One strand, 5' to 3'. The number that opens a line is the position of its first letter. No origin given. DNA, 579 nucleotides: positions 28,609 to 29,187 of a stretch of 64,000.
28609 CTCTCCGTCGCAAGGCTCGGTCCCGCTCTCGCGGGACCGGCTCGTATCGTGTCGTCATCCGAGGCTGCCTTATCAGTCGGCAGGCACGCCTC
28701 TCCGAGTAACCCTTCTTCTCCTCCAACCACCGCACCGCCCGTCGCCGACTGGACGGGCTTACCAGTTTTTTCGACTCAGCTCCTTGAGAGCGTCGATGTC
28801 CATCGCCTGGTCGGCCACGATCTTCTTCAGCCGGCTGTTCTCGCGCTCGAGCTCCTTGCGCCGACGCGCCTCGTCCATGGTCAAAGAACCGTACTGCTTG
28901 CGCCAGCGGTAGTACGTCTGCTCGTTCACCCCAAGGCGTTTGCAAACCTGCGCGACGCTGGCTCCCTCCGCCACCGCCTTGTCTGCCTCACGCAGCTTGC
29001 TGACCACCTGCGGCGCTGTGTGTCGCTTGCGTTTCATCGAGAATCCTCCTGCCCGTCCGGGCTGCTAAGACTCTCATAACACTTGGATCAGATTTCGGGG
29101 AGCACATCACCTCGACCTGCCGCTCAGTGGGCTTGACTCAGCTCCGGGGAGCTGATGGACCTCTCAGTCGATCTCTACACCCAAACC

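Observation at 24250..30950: Roughly 6.7-kb lower-GC island packed with IS debris and two lipoprotein genes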

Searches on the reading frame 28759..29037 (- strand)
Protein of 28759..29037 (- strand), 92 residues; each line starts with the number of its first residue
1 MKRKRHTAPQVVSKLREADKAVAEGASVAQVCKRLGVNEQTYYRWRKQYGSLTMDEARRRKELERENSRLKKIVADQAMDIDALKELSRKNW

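Call 26: search_protein_families(library=ncbifam, proteins=[window:28759-29037:-], max_evalue=0.01)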
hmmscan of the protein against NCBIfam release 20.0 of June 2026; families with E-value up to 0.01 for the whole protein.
window:28759-29037:- (92 aa): 7 families
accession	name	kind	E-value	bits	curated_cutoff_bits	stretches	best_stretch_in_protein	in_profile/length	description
NF033516.0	transpos_IS3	equivalog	7.9e-13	48.4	160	1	16-87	5-81/369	IS3 family transposase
NF033577.2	transpos_IS481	equivalog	6.2e-08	32.5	224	1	14-65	2-56/284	IS481 family transposase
NF047595.1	IS66_ISRel24_TnpA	equivalog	1.7e-06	28.6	74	1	13-58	9-47/113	IS66-like element accessory protein TnpA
NF038385.1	IS66_access_TnpA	equivalog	8.2e-06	25.5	150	1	2-56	82-138/190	IS66-like element accessory protein TnpA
NF033545.0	transpos_IS630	equivalog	1.7e-05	24.4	100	1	20-68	7-55/299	IS630 family transposase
NF003958.0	PRK05454.2-1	equivalog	0.0019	16.4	419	1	11-48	147-184/704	glucans biosynthesis glucosyltransferase MdoH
NF006928.0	PRK09413.1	subfamily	0.0074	16.8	229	0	2-56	9-62/121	IS2 repressor TnpA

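Call 27: search_protein_families(library=pfam, proteins=[window:28759-29037:-], max_evalue=0.1)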
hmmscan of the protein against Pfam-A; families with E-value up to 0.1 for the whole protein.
window:28759-29037:- (92 aa): 15 families
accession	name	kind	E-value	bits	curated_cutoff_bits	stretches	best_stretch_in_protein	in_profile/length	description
PF01527.26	HTH_Tnp_1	-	1.3e-16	61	24.1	1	2-74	2-74/75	Transposase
PF13384.12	HTH_23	-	9.1e-10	38.5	24.6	1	21-49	13-41/50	Homeodomain-like domain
PF13551.12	HTH_29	-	2.4e-07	31.2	28.1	1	21-62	7-49/64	Winged helix-turn helix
PF13518.12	HTH_28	-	4.8e-07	30.2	25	1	21-50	8-37/52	Helix-turn-helix domain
PF13022.12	HTH_Tnp_1_2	-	1.1e-05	25.9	27.9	1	25-85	26-90/122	Helix-turn-helix of insertion element transposase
PF12728.13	HTH_17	-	0.0019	18.9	27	1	27-48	3-24/51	Helix-turn-helix domain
PF24657.1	DUF7646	-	0.0038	17.6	27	1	19-47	24-52/85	Domain of unknown function (DUF7646)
PF07374.17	DUF1492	-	0.012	16.2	21.5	1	27-48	73-94/100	Protein of unknown function (DUF1492)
PF20901.3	Sf6_terminase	-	0.014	15.9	27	1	20-81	11-66/106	Bacteriophage Sf6, terminase small subunit-like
PF01710.22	HTH_Tnp_IS630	-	0.015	15.7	21.3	1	23-77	16-68/119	Transposase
PF04218.19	CENP-B_N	-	0.032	14.3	21.2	0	21-47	18-44/53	CENP-B N-terminal DNA-binding domain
PF02796.21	HTH_7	-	0.037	14.6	23.8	0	22-44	18-40/45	Helix-turn-helix domain of resolvase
PF13443.12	HTH_26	-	0.044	14.5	22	0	25-48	10-33/63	Cro/C1-type HTH DNA-binding domain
PF13560.12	HTH_31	-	0.045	14.5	27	1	19-45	13-34/64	Helix-turn-helix domain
PF01381.28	HTH_3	-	0.094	13.2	23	0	27-57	11-41/55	Helix-turn-helix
